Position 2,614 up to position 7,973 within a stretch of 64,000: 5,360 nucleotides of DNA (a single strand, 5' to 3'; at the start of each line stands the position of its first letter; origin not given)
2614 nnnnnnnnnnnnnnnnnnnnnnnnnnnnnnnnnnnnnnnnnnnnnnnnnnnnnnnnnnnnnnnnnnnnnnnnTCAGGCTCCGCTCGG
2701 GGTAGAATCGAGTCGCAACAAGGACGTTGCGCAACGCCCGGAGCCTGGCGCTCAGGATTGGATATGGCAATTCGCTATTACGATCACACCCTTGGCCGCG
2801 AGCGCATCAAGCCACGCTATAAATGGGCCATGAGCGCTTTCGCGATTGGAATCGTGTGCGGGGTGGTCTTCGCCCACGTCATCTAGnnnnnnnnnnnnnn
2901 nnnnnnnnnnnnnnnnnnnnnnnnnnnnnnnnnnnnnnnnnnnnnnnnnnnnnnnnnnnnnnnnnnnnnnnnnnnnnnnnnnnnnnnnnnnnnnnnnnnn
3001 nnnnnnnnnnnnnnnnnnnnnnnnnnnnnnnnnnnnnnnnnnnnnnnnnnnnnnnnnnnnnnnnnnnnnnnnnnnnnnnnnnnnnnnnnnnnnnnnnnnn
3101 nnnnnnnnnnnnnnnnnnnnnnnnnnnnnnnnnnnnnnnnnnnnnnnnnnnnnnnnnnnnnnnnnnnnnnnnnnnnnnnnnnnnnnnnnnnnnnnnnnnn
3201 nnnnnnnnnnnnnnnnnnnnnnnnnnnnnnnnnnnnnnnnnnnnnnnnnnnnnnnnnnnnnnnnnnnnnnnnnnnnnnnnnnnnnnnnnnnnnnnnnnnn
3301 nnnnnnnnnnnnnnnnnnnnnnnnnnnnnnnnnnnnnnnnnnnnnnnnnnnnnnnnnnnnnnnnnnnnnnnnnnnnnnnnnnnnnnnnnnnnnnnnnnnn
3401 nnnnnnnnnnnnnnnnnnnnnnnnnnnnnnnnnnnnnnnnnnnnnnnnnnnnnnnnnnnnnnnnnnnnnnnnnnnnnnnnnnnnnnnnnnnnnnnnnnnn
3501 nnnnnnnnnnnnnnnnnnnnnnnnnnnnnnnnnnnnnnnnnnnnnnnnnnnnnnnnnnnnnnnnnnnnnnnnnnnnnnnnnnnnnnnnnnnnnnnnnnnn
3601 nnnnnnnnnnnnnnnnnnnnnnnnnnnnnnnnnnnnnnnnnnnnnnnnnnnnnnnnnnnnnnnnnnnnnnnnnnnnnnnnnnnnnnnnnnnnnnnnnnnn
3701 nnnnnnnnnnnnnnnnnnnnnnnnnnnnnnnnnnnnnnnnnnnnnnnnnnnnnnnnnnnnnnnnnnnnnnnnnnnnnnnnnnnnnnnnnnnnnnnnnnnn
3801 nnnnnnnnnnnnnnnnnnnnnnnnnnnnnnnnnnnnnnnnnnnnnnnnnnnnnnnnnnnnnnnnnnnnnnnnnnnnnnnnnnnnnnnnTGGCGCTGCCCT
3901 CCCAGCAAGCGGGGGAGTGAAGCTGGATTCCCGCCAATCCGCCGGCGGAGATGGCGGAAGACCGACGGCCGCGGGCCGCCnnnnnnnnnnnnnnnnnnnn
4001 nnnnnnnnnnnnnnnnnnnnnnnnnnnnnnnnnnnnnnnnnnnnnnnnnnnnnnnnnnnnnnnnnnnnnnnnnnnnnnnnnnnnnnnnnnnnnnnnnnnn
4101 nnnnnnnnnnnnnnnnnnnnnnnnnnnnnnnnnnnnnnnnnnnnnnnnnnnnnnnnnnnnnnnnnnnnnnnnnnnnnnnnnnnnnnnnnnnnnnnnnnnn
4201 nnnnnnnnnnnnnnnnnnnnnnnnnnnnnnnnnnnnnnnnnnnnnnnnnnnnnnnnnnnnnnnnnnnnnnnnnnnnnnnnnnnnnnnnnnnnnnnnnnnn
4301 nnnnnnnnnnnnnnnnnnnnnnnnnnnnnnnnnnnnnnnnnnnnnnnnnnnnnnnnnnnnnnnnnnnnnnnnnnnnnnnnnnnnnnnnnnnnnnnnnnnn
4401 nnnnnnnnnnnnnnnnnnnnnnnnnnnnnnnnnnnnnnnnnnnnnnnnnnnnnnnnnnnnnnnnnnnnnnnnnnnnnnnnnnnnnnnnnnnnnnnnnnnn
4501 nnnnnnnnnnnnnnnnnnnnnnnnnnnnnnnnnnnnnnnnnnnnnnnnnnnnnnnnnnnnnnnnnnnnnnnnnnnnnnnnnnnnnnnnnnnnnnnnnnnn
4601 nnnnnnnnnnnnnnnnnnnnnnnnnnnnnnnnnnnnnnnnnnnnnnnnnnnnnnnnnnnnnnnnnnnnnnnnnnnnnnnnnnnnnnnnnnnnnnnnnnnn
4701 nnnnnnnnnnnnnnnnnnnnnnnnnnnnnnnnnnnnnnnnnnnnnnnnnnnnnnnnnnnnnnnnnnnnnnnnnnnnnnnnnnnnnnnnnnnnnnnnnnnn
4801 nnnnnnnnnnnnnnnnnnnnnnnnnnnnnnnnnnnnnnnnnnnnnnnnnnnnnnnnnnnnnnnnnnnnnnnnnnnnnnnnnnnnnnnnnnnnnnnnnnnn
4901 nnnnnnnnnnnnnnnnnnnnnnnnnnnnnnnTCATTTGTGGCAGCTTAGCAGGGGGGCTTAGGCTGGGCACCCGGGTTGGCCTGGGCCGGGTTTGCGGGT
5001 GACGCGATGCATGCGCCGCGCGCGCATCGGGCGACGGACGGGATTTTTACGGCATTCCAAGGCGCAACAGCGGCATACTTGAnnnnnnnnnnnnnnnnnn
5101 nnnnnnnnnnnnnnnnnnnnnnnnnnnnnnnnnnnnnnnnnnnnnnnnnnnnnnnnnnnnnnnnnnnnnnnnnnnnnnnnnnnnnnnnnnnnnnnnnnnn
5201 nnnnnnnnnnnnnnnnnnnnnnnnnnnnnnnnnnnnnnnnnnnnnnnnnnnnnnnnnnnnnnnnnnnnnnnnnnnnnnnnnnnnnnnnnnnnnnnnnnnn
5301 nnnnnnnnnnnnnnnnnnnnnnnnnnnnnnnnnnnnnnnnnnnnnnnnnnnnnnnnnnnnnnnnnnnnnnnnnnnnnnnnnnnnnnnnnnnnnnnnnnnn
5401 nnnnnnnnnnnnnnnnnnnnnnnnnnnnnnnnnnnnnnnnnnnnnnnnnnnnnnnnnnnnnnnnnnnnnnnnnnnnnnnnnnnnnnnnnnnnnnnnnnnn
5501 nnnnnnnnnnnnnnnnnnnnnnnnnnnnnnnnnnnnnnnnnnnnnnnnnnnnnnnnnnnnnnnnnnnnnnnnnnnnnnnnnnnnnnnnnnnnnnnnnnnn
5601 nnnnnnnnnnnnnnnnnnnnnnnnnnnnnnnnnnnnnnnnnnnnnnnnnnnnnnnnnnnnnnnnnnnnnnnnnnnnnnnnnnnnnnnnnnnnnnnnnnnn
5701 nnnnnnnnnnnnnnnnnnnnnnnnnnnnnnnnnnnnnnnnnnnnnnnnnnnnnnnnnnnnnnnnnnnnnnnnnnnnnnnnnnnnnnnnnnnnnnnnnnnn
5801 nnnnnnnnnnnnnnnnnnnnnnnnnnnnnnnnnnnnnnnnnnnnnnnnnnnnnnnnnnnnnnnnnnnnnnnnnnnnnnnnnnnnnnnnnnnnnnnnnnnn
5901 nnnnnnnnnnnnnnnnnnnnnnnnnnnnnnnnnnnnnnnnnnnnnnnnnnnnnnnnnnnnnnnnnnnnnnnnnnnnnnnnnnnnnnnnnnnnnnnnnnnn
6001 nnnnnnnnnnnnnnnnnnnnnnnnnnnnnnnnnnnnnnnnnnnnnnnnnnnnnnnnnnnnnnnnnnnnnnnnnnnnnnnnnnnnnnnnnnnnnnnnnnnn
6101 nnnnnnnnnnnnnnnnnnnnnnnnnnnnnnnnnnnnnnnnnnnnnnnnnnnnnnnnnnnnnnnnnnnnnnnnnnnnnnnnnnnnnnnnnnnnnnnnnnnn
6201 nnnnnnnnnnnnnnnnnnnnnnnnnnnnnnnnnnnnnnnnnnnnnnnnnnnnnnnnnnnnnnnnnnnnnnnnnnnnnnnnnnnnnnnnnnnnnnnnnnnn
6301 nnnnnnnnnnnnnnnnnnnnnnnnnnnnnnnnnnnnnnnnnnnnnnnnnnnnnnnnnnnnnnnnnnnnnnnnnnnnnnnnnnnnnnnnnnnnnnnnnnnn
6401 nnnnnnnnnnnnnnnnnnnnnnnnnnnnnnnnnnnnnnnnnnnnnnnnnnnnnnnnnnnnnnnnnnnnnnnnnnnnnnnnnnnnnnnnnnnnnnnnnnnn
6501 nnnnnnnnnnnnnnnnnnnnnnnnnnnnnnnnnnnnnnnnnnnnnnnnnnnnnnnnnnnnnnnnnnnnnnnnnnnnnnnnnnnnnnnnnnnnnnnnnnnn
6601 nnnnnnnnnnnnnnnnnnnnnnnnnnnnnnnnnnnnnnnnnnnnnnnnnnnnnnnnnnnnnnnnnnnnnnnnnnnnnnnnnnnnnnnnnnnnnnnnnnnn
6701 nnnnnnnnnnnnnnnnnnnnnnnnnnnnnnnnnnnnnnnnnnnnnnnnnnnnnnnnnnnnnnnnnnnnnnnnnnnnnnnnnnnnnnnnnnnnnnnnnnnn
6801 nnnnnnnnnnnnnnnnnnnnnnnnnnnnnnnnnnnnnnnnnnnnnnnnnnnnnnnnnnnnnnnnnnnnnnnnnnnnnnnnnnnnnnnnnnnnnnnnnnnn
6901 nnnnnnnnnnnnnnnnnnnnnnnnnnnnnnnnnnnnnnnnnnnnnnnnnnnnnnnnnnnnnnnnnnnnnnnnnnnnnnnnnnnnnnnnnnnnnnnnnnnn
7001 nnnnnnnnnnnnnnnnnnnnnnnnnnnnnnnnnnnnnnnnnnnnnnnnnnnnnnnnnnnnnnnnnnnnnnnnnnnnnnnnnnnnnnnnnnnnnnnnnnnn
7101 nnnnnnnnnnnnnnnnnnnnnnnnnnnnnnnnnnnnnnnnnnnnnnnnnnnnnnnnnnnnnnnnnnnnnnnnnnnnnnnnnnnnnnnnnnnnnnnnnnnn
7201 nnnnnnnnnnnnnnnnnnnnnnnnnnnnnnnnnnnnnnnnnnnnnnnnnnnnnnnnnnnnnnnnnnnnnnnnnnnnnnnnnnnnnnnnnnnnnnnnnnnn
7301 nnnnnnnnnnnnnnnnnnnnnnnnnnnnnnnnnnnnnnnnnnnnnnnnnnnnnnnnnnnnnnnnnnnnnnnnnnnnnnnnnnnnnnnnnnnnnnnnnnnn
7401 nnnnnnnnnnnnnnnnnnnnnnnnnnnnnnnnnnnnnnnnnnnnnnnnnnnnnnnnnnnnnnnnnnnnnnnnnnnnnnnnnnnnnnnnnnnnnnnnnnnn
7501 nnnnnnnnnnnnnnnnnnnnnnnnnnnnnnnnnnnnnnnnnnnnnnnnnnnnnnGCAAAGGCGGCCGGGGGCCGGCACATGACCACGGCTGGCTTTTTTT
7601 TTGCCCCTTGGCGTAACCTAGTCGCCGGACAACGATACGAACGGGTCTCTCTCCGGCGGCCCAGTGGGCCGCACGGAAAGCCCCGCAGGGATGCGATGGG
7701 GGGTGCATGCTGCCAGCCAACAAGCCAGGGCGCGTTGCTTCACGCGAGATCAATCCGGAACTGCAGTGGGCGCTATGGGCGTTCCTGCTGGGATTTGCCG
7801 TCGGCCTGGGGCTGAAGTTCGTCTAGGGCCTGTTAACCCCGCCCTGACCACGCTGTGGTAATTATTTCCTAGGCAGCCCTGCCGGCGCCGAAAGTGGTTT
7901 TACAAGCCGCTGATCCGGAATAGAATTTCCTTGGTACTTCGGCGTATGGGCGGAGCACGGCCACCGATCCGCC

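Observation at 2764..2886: Family of ~40-aa single-TM proteins (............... ... WAxxxF-TM), copy 1, invisible to the >=60-aa ORF track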

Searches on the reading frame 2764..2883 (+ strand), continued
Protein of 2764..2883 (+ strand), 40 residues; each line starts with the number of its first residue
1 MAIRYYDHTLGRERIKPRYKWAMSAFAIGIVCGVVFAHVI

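Call 63: find_encoding_contigs(protein=P0157, flank=4000, max_places=2)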
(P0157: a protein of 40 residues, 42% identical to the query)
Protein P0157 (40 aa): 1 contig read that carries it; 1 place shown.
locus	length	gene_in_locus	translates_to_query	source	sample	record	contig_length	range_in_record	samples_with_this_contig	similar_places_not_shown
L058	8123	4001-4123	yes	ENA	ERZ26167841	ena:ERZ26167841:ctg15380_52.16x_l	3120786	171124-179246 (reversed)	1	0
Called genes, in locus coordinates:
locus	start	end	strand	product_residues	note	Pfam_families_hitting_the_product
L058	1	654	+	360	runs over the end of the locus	-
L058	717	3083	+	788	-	PF07715:Plug, PF00593:TonB_dep_Rec_b-barrel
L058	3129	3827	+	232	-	PF00753:Lactamase_B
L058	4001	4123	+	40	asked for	-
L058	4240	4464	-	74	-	-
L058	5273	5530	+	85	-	-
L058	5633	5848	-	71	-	-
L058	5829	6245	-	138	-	-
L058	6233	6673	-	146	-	-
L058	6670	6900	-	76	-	-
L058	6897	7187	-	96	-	-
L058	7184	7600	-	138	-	-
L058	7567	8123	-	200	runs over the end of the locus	PF00182:Glyco_hydro_19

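Call 64: find_encoding_contigs(protein=P0128, flank=4000, max_places=2)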
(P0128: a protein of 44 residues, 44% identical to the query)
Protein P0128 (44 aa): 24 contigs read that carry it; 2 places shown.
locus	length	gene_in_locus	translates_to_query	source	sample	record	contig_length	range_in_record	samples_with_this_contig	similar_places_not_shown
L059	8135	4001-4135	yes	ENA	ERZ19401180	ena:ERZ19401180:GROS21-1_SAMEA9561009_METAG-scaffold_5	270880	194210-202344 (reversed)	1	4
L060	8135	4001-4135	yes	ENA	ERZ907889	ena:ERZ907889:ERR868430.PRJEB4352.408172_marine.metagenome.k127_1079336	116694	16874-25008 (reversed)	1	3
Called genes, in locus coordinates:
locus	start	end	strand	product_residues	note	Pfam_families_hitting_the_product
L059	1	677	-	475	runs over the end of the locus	PF13638:PIN_4, PF02562:PhoH, PF13604:AAA_30 (faint)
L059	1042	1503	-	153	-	PF00578:AhpC-TSA, PF08534:Redoxin, PF13911:AhpC-TSA_2 (weak)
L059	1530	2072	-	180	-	PF13740:ACT_6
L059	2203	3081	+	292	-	PF00701:DHDPS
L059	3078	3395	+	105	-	-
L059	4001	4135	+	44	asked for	-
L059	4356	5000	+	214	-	PF00072:Response_reg, PF08281:Sigma70_r4_2 (weak), PF00196:GerE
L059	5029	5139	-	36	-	-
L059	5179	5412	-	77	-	PF08281:Sigma70_r4_2, PF00196:GerE, PF13384:HTH_23 (weak)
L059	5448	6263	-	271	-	PF04355:BamE, PF00691:OmpA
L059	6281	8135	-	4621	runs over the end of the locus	-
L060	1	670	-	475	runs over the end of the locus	PF13638:PIN_4, PF02562:PhoH, PF13604:AAA_30 (faint)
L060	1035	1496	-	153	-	PF00578:AhpC-TSA, PF08534:Redoxin, PF13911:AhpC-TSA_2 (weak)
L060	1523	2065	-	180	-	PF13740:ACT_6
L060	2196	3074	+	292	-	PF00701:DHDPS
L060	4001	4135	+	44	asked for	-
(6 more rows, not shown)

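Call 65: find_encoding_contigs(protein=P0169, flank=4000, max_places=2)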
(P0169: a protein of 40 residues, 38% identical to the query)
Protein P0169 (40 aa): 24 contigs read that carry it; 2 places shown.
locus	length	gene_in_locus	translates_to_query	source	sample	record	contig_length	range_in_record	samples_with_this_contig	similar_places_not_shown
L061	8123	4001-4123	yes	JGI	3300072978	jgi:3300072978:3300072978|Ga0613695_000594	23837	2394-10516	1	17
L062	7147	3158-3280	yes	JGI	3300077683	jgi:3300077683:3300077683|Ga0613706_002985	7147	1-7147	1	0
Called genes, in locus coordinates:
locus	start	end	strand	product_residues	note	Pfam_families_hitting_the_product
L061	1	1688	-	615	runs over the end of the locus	PF02129:Peptidase_S15, PF12146:Hydrolase_4 (faint)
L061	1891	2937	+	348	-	PF10023:Aminopep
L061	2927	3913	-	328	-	PF13483:Lactamase_B_3, PF12706:Lactamase_B_2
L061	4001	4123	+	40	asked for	-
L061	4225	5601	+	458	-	PF01406:tRNA-synt_1e, PF09334:tRNA-synt_1g (faint), PF09190:DALR_2, PF23493:CysS_C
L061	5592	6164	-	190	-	PF03352:Adenine_glyco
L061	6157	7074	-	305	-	PF01545:Cation_efflux, PF16916:ZT_dimer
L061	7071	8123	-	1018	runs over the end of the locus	PF00873:ACR_tran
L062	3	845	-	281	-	?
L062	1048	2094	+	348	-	PF10023:Aminopep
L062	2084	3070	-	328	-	PF13483:Lactamase_B_3, PF12706:Lactamase_B_2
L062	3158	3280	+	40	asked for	-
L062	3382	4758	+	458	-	PF01406:tRNA-synt_1e, PF09334:tRNA-synt_1g (faint), PF09190:DALR_2, PF23493:CysS_C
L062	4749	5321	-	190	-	PF03352:Adenine_glyco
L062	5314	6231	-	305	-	PF01545:Cation_efflux, PF16916:ZT_dimer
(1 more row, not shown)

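Call 76: search_protein_families(library=pfam, alignment_id=A2, max_evalue=5)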
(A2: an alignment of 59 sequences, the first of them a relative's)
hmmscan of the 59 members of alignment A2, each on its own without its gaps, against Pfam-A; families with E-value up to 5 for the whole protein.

A. member 1, P0001 (40 aa): 0 families

B. families by the number of members that match (of 59 scanned): 21 families
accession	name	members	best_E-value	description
PF11239.13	DUF3040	4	0.095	Protein of unknown function (DUF3040)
PF11833.13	CPP1-like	3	0.059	Protein CHAPERONE-LIKE PROTEIN OF POR1-like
PF20128.4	DUF6518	2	0.0013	Family of unknown function (DUF6518)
PF19428.4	Sema4F_C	2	0.011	Semaphorin 4F C-terminal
PF19382.4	DUF5957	1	0.0048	Family of unknown function (DUF5957)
PF01040.23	UbiA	1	0.023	UbiA prenyltransferase family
PF10247.14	Romo1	1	0.03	Reactive mitochondrial oxygen species modulator 1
PF19455.4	DUF5993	1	0.034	Family of unknown function (DUF5993)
PF07264.17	EI24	1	0.048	Sulfate transporter CysZ/Etoposide-induced protein 2.4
PF10953.13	DUF2754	1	0.069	Protein of unknown function (DUF2754)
PF19624.4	DUF6129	1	0.085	Family of unknown function (DUF6129)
PF11893.13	DUF3413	1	0.092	Domain of unknown function (DUF3413)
PF00902.23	TatC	1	0.092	Sec-independent protein translocase protein (TatC)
PF13903.11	Claudin_2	1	0.1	PMP-22/EMP/MP20/Claudin tight junction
PF13163.11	DUF3999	1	0.12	Protein of unknown function (DUF3999)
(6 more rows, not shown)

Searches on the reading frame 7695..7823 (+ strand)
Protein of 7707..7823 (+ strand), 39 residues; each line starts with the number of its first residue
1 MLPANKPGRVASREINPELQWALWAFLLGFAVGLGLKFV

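Call 3: search_protein_families(library=pfam, proteins=[window:7707-7823:+], max_evalue=10)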
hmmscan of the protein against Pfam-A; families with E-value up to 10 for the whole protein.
seq(39 aa): 0 families

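Call 4: search_protein_families(library=ncbifam, proteins=[window:7707-7823:+], max_evalue=10)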
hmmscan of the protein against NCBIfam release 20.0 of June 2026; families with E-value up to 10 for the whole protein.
seq(39 aa): 0 families

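Call 38: find_encoding_contigs(protein=window:7707-7823:+, flank=3000, max_places=4)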
Protein window:7707-7823:+ (39 aa): 3 contigs read that carry it; 2 places shown.
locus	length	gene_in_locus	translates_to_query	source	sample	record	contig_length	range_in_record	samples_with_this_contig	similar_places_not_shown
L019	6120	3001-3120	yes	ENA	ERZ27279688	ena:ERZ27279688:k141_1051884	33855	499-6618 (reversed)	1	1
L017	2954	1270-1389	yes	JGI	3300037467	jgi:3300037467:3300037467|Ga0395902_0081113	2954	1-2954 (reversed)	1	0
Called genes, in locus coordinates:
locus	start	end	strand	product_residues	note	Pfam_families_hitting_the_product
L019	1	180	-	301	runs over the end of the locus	PF00126:HTH_1, PF03466:LysR_substrate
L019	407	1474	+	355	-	PF01636:APH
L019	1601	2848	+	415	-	PF02771:Acyl-CoA_dh_N, PF02770:Acyl-CoA_dh_M, PF00441:Acyl-CoA_dh_1, PF08028:Acyl-CoA_dh_2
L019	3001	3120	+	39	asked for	-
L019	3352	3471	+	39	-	-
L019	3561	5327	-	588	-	PF00884:Sulfatase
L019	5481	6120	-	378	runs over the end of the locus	?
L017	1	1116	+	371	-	?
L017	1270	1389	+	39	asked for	-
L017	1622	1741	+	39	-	-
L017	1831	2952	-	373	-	?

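Call 57: find_homologous_proteins(query=A5, max_evalue=0.01)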
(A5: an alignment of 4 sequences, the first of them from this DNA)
Query A5 (4 sequences) (43 aa, profile of the alignment): 17 proteins with E <= 0.01 among 22 candidates.
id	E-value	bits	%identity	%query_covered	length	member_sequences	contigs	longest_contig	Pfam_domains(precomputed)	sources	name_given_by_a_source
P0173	6.5e-21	91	46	81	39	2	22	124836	-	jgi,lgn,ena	-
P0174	1.3e-20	90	59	74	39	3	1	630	-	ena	-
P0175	2.3e-20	90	100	91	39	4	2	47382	-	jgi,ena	jgi:hypothetical protein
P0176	3.1e-20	89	56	79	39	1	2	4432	-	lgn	-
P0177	9.1e-20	88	53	88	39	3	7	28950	-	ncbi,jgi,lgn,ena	-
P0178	1.6e-18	84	79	88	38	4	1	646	-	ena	-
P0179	1.8e-18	84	53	88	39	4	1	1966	-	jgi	-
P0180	2.2e-18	83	49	91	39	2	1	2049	-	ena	-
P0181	9.9e-18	81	82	91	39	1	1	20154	-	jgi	-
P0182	1.3e-16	78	81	72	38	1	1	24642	-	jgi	jgi:hypothetical protein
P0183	1.7e-15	74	54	88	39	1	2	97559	-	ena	-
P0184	2.4e-15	74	79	77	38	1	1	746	-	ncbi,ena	-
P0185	3.2e-15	73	68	88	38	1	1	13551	-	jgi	jgi:hypothetical protein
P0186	1.6e-14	71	82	77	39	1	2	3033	-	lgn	-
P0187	2.3e-14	71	72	91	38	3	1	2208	-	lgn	-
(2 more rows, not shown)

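Call 60: search_protein_families(library=padloc, proteins=[window:7707-7823:+], max_evalue=1)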
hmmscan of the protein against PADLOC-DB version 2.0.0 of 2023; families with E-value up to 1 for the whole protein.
seq(39 aa): 0 families

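Call 61: search_protein_families(library=phrogs, proteins=[window:7707-7823:+], max_evalue=1)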
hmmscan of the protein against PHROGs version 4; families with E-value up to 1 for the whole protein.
seq(39 aa): 0 families

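Call 89: predict_structure(alignment_id=A6)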
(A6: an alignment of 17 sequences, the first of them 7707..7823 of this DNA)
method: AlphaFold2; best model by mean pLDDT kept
length: 39 residues; sequences in the alignment: 17
mean_pLDDT: 77.3   pTM: 0.38
mean pLDDT of the five models: 77.3, 76.6, 75.8, 75.3, 74.8
residues with pLDDT >= 90: 17; 70-90: 7; 50-70: 12; < 50: 3
segments of 3 or more residues with pLDDT < 50: 1-3
pLDDT, mean of each block of 10 residues (from residue 1): 53 74 95 88
secondary structure, 60 per line:
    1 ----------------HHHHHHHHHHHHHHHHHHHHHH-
elements in order: H17-38
